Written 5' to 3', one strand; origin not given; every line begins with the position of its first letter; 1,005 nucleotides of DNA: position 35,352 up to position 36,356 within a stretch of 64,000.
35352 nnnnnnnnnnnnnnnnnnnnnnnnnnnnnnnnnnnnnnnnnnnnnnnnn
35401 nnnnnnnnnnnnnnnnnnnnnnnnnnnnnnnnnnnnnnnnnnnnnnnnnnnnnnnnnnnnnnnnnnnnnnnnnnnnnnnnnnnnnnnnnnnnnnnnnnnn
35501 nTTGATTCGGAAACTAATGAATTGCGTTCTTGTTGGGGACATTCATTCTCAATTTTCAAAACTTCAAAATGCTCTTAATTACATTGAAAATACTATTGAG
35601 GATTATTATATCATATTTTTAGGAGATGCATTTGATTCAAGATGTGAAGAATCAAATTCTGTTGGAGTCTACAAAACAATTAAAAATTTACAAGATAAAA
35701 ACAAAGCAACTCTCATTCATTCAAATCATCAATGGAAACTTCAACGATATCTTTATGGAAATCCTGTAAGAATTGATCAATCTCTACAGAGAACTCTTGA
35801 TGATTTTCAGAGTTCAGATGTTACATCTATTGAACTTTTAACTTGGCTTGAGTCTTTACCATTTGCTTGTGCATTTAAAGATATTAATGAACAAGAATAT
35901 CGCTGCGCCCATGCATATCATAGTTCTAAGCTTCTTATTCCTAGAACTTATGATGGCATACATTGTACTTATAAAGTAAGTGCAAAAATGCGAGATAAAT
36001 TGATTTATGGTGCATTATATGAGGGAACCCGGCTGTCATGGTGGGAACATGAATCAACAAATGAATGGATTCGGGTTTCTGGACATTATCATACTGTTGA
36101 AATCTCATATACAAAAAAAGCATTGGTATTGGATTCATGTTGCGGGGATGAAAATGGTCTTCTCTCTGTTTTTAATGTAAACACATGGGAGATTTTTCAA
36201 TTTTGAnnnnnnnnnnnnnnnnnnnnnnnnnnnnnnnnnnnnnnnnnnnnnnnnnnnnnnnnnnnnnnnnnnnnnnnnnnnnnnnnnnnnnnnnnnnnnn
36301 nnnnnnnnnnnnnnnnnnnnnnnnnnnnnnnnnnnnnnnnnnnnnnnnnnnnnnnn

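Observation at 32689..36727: Split Pnkp-type RNA repair cassette: tRNA-binding RNA ligase + polynucleotide kinase + calcineurin-type phosphoesterase + Toprim protein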

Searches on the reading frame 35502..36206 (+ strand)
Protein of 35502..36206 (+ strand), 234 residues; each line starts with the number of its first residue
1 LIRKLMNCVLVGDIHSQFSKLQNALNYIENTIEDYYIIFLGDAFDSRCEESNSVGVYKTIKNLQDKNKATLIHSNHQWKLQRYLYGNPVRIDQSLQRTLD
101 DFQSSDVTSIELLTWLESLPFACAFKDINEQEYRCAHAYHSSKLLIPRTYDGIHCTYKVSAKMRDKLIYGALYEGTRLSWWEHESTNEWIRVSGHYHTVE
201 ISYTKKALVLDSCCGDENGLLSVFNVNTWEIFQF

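Call 3: search_protein_families(library=pfam, proteins=[window:35502-36206:+], max_evalue=0.1)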
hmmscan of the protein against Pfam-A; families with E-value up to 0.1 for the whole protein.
window:35502-36206:+ (234 aa): 2 families
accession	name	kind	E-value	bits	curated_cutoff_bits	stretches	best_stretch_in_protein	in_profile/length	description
PF00149.33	Metallophos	-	2.4e-10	41.6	21.5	1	7-211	2-172/191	Calcineurin-like phosphoesterase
PF12850.12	Metallophos_2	-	0.0014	19.1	27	1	6-77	1-59/154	Calcineurin-like phosphoesterase superfamily domain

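Call 4: search_protein_families(library=phrogs, proteins=[window:35502-36206:+], max_evalue=0.01)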
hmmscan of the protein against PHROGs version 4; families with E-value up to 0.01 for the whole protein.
window:35502-36206:+ (234 aa): 5 families
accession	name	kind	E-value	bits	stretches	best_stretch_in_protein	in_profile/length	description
phrog_8238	-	DNA, RNA and nucleotide metabolism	2.4e-12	46.8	1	8-138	174-302/737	RNA ligase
phrog_246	-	other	7.8e-07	29.5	1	10-230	180-386/417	NinI-like serine-threonine phosphatase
phrog_20114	-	other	8.1e-06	27.2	1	6-84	3-77/131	phosphoesterase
phrog_7339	-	DNA, RNA and nucleotide metabolism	0.00082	19.8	1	4-66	28-94/263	DNA repair exonuclease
phrog_1649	-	other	0.0037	17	0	2-69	32-95/308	metallo-phosphoesterase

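Call 16: search_solved_structures(query=window:35502-36206:+, max_evalue=0.1, show_alignments=3)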
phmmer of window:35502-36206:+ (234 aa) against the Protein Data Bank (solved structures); distinct sequences matched with E-value up to 0.1: 1.
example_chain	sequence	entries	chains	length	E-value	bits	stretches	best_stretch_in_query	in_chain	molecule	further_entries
4j6o_A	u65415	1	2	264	0.02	17.5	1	34-106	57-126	Metallophosphoesterase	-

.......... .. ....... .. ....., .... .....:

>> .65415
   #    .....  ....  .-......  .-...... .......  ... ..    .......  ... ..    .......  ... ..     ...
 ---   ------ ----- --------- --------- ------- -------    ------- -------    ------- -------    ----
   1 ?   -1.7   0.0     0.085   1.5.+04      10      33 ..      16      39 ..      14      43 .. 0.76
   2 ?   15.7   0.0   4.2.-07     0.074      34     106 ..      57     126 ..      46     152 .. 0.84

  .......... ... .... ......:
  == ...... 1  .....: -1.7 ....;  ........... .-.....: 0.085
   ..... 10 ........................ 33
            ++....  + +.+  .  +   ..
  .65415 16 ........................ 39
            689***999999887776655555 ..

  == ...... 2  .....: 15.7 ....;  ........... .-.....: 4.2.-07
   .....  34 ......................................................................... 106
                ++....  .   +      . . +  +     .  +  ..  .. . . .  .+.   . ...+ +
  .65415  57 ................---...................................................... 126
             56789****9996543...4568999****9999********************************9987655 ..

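Call 42: search_dna_similar(query=window:35502-36206:+, collection=phages, mode=protein, max_rows=25, max_evalue=0.001)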
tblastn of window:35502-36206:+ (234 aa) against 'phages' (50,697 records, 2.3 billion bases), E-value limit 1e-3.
Records with a match: 9; places in all: 9; records where one place covers at least 80% of the query: 9.
Best place of each record, by identity: <60% 9.
By first word of the organism name: Cyanophage 5; Synechococcus 4.
By host as written in the record: Parasynechococcus marenigrum WH 8102 3; Synechococcus sp. CBW1002 2; Synechoccus sp. 2; Synechococcus sp. CC9605 2.
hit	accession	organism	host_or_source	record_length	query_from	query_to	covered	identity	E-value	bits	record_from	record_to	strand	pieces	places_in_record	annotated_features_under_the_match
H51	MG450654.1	Synechococcus phage S-CBWM1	Synechococcus sp. CBW1002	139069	9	234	97%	35.8%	6e-43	160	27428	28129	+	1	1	putative serine/threonine protein phosphatase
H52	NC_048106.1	Synechococcus phage S-CBWM1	Synechococcus sp. CBW1002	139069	9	234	97%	35.8%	6e-43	160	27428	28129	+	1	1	putative serine/threonine protein phosphatase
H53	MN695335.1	Synechococcus phage B23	Synechoccus sp.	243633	6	234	98%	33.8%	6e-30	122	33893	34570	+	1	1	hypothetical protein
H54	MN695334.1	Synechococcus phage B3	Synechoccus sp.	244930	6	234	98%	33.8%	6e-30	122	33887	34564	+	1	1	hypothetical protein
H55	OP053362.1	Cyanophage S-TIM54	Parasynechococcus marenigrum WH 8102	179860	7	231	96%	26.2%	1e-9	63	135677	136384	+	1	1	protein PhoS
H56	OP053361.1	Cyanophage S-TIM61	Synechococcus sp. CC9605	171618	7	231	96%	26.2%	2e-9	62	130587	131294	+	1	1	protein PhoS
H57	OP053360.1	Cyanophage S-TIM66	Synechococcus sp. CC9605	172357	7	231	96%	25.8%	2e-9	63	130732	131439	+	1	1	protein PhoS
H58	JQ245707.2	Cyanophage S-TIM5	Parasynechococcus marenigrum WH 8102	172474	7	231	96%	25.8%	2e-9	63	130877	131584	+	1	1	protein PhoS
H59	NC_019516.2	Cyanophage S-TIM5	Parasynechococcus marenigrum WH 8102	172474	7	231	96%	25.8%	2e-9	63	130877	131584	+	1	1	protein PhoS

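Call 51: search_solved_structures(query=A3, max_evalue=1, show_alignments=2)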
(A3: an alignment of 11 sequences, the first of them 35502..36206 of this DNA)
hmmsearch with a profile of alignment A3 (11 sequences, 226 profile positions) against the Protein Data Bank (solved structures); distinct sequences matched with E-value up to 1: 16.
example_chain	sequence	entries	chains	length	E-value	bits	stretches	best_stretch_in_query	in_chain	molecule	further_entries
4j6o_A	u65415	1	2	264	8.7e-11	44.9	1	27-136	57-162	Metallophosphoesterase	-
5vjv_A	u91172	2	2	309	0.00052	22.7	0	164-211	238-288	Rhizobiales-like phosphatase 2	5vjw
1a9n_A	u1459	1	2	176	0.024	17.3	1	82-157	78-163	U2A'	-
5o9z_z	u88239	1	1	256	0.038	16.6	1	82-155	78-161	U2 small nuclear ribonucleoprotein A'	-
4iyp_C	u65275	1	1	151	0.085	15.4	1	4-78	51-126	Serine/threonine-protein phosphatase 2A catalytic subunit alpha isoform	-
5mqf_W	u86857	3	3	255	0.087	15.4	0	82-157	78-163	U2 small nuclear ribonucleoprotein A'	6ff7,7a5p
2nyl_C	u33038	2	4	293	0.44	13.1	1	4-78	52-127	Serine/threonine-protein phosphatase 2A catalytic subunit alpha isoform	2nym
3p71_C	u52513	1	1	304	0.47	13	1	4-78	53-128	Serine/threonine-protein phosphatase 2A catalytic subunit alpha isoform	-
2ie4_C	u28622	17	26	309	0.49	13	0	4-78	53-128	Serine/threonine-protein phosphatase 2A catalytic subunit alpha isoform | PP2A-C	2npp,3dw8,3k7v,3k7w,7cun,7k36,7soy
3c5w_C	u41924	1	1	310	0.49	12.9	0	4-78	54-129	PP2A C subunit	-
8so0_C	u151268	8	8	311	0.49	12.9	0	4-78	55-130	Serine/threonine-protein phosphatase 2A catalytic subunit alpha isoform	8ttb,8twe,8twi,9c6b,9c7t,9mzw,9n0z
4i5l_C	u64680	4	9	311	0.5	12.9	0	4-78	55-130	Serine/threonine-protein phosphatase 2A catalytic subunit alpha isoform, PP2A-alpha | Serine/threonine-protein phosphatase 2A catalytic subunit alpha isoform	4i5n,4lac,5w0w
2ie3_C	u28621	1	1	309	0.51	12.9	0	4-78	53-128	Serine/threonine-protein phosphatase 2A catalytic subunit alpha isoform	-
8uwb_C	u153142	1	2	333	0.55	12.8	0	4-78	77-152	Serine/threonine-protein phosphatase 2A 65 kDa regulatory subunit A alpha isoform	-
8uo5_C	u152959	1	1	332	0.55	12.8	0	4-78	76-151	Serine/threonine-protein phosphatase 2A catalytic subunit alpha isoform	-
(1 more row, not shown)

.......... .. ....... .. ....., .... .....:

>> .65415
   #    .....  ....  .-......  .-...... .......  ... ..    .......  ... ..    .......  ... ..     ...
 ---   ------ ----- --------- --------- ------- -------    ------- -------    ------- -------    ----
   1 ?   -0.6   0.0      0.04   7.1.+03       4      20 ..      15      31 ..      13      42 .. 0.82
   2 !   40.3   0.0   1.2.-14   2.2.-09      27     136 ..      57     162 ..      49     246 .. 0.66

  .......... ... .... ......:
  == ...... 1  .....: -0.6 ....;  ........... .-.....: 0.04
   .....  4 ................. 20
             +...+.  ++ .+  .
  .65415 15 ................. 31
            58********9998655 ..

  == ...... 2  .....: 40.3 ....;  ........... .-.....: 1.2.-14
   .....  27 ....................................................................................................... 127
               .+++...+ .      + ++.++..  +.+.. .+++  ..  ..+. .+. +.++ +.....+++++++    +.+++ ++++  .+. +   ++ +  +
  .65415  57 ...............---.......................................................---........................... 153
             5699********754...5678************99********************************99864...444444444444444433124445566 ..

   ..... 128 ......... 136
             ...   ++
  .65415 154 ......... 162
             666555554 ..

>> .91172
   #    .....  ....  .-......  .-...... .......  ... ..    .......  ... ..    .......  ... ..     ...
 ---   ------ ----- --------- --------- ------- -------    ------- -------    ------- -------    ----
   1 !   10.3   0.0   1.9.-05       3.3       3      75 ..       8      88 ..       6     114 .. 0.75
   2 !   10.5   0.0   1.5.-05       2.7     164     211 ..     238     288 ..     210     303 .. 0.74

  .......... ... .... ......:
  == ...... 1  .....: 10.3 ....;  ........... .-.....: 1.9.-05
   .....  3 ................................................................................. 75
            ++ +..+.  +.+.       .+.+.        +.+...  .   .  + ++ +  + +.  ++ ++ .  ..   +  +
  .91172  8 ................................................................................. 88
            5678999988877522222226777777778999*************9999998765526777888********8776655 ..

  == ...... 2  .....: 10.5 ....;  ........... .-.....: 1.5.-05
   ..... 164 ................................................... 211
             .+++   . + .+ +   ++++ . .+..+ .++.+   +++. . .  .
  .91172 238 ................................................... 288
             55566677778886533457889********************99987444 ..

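Call 53: find_homologous_proteins(query=window:35502-36206:+, max_evalue=0.001)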
Query window:35502-36206:+ (234 aa): 35 proteins with E <= 0.001 among 132 candidates.
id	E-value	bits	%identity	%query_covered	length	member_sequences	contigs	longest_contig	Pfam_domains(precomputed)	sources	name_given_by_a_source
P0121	9.9e-151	518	97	98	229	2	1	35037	PF00149.34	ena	-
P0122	2.2e-121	422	80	98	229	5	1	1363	PF00149.34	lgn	-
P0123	1.1e-105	370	67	100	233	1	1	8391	PF00149.34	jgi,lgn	jgi:hypothetical protein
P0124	8.1e-103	361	68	98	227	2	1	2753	PF00149.34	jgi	jgi:hypothetical protein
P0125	5.8e-102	358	68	98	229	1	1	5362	PF00149.34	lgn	-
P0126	4.4e-101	355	66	98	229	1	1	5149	PF00149.34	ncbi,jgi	jgi:hypothetical protein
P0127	2.4e-97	343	63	99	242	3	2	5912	PF00149.34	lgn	-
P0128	2.6e-95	336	65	98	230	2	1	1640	PF00149.34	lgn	-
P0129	8.5e-95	335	65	98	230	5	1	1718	PF00149.34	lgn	-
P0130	8.6e-95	335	61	98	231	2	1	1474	PF00149.34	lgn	-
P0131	8.7e-95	335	62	99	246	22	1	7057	PF00149.34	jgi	jgi:hypothetical protein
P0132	2.2e-93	330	60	98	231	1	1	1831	-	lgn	-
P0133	3.2e-93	330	63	99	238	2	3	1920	PF00149.34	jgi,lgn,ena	-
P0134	3.4e-92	326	61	96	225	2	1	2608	-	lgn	-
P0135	4.8e-92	326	59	98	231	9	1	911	PF00149.34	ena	-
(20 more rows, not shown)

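Call 60: predict_structure(alignment_id=A4)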
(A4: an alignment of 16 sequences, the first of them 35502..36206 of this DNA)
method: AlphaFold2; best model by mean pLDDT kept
length: 234 residues; sequences in the alignment: 16
mean_pLDDT: 94.2   pTM: 0.92
mean pLDDT of the five models: 94.2, 93.8, 93.8, 93.2, 92.1
residues with pLDDT >= 90: 206; 70-90: 23; 50-70: 3; < 50: 2
segments of 3 or more residues with pLDDT < 50: none
pLDDT, mean of each block of 10 residues (from residue 1): 72 97 98 96 91 97 98 97 96 95 97 98 95 97 92 95 96 89 94 95 95 88 95 96
secondary structure, 60 per line:
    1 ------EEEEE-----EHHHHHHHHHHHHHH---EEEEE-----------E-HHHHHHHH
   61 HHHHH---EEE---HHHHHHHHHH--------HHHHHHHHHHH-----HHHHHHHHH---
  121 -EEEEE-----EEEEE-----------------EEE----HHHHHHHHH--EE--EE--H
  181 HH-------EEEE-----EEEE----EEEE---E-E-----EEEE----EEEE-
elements in order: E7-11 H18-31 E35-39 H53-65 E69-71 H75-84 H93-103 H109-117 E122-126 E132-136 E154-156 H161-169 E190-193 E199-202 E207-210 E222-225 E230-233

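Call 64: fold_search(model_id=the predicted structure, library=pdb)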
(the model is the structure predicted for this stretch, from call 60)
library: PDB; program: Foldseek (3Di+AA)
matches with E <= 10: 759; with E <= 0.001: 178
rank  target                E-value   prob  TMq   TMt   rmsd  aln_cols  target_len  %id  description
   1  4j6o_A                2.2e-12  1.00  0.78  0.70   4.6       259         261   21  Crystal Structure of the Phosphatase Domain of C. thermocellum (Bacterial) PnkP (released 2013-04-10)
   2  4j6o_B                3.7e-12  1.00  0.78  0.71   3.3       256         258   21  Crystal Structure of the Phosphatase Domain of C. thermocellum (Bacterial) PnkP (released 2013-04-10)
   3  1g5b_A                4.4e-10  1.00  0.57  0.60   6.5       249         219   16  BACTERIOPHAGE LAMBDA SER/THR PROTEIN PHOSPHATASE (released 2001-03-07)
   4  1g5b_B                6.1e-10  1.00  0.58  0.61   6.8       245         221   16  BACTERIOPHAGE LAMBDA SER/THR PROTEIN PHOSPHATASE (released 2001-03-07)
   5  5vjv                  2.3e-09  1.00  0.61  0.50   7.7       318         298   14  Rhizobiales-like phosphatase 2 (released 2018-03-21)
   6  2qjc                  2.6e-09  1.00  0.63  0.66   6.5       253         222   19  Crystal structure of a putative diadenosine tetraphosphatase (released 2007-07-24)
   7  9ojd_A                5.2e-09  1.00  0.66  0.59   7.0       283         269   17  Crystal structure of E. coli diadenosine tetraphosphate hydrolase (ApaH) (released 2025-09-03)
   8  9oly_A                9.8e-09  1.00  0.65  0.58   6.3       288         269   17  Crystal structure of E. coli ApaH D37A mutant, apo form (released 2025-09-03)
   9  2dfj_A                3.0e-07  1.00  0.65  0.58   6.0       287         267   17  Crystal Structure of the Diadenosine Tetraphosphate Hydrolase from Shigella flexneri 2a (released 2006-12-05)
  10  9kdf_R                4.4e-07  1.00  0.54  0.19   7.6       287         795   14  CryoEM structure of Calcineurin-fusion Human endothelin receptor type-B in complex with RES-701-3 (released 2025-05-07)
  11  9o65_C                4.9e-07  1.00  0.60  0.50   6.5       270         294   15  Cryo-EM structure of SHOC2-KRAS-PP1CA (SKP) complex (released 2026-01-21)
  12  4ja9                  7.7e-07  1.00  0.57  0.32   6.5       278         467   15  Rat PP5 apo (released 2014-02-19)
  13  2gju_A                9.3e-07  1.00  0.55  0.51   8.4       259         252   13  Crystal structure of hypothetical protein PH1004 from Pyrococcus horikoshii OT3 (released 2006-10-10)
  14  7sqc_6C               1.1e-06  1.00  0.60  0.56   5.4       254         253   16  Ciliary C1 central pair apparatus isolated from Chlamydomonas reinhardtii (released 2022-04-13)
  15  1mf8_A                1.2e-06  1.00  0.56  0.39   7.5       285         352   17  Crystal Structure of human calcineurin complexed with cyclosporin A and human cyclophilin (released 2002-10-16)
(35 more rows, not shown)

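Call 68: search_protein_families(library=ncbifam, proteins=[window:35502-36206:+], max_evalue=0.01)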
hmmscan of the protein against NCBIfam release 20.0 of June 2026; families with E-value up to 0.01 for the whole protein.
window:35502-36206:+ (234 aa): 5 families
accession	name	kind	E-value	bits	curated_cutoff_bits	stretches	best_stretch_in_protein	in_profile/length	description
TIGR04075.1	bacter_Pnkp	equivalog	5.9e-08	31.4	750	1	30-108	218-293/851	polynucleotide kinase-phosphatase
NF010148.0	PRK13625.1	equivalog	2.4e-07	30.6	340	1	7-109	2-109/245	bis(5'-nucleosyl)-tetraphosphatase PrpE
NF001204.0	PRK00166.1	equivalog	2.1e-06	27.3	176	1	6-138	1-121/276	symmetrical bis(5'-nucleosyl)-tetraphosphatase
TIGR04123.1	P_estr_lig_assc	hypoth_equivalog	0.00014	21.3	150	1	28-78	56-110/207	ligase-associated DNA damage response endonuclease PdeM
NF033197.0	F430_CfbE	equivalog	0.0095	14.9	250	0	3-104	309-415/430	coenzyme F430 synthase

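Call 83: search_protein_families(library=padloc, proteins=[window:35502-36206:+], max_evalue=0.01)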
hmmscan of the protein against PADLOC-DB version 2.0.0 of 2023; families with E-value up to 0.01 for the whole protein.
window:35502-36206:+ (234 aa): 0 families

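Call 87: get_annotated_region(hit=H52, flank=6000)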
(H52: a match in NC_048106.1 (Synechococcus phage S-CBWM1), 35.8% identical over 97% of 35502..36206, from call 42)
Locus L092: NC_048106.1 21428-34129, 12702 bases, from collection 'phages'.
description: Synechococcus phage S-CBWM1, complete genome.
organism: Synechococcus phage S-CBWM1 (NCBI taxid 2053653)
taxonomy: Viruses; Duplodnaviria; Heunggongvirae; Uroviricota; Caudoviricetes; Aokuangvirus; Aokuangvirus SCBWM1
host: Synechococcus sp. CBW1002; source: -; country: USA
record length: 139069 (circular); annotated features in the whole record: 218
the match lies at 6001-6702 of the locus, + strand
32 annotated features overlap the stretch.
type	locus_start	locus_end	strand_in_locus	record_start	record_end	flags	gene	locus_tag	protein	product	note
CDS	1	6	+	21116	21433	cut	-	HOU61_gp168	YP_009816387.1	hypothetical protein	hypothetical protein S-CBWM1-gp29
tRNA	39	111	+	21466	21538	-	-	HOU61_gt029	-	tRNA-Thr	-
tRNA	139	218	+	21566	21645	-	-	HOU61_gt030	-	tRNA-Leu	-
tRNA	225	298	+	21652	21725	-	-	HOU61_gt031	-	tRNA-Leu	-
tRNA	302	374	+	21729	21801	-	-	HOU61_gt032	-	tRNA-Arg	-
tRNA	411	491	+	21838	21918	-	-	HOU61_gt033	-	tRNA-Leu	-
tRNA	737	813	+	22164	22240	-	-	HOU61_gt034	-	tRNA-Arg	-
tRNA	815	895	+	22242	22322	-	-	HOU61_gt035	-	tRNA-Leu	-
CDS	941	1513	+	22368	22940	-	-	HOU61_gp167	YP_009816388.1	endolysin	-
CDS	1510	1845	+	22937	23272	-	-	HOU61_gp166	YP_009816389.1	hypothetical protein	hypothetical protein S-CBWM1-gp31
CDS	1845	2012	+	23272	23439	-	-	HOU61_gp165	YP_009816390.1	hypothetical protein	hypothetical protein S-CBWM1-gp32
CDS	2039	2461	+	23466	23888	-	-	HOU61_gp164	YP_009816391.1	hypothetical protein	hypothetical protein S-CBWM1-gp33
CDS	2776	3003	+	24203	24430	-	-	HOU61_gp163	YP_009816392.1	hypothetical protein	hypothetical protein S-CBWM1-gp34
CDS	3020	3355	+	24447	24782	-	-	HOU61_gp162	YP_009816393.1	putative DNA binding protein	-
tRNA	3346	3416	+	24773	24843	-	-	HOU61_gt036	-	tRNA-Thr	-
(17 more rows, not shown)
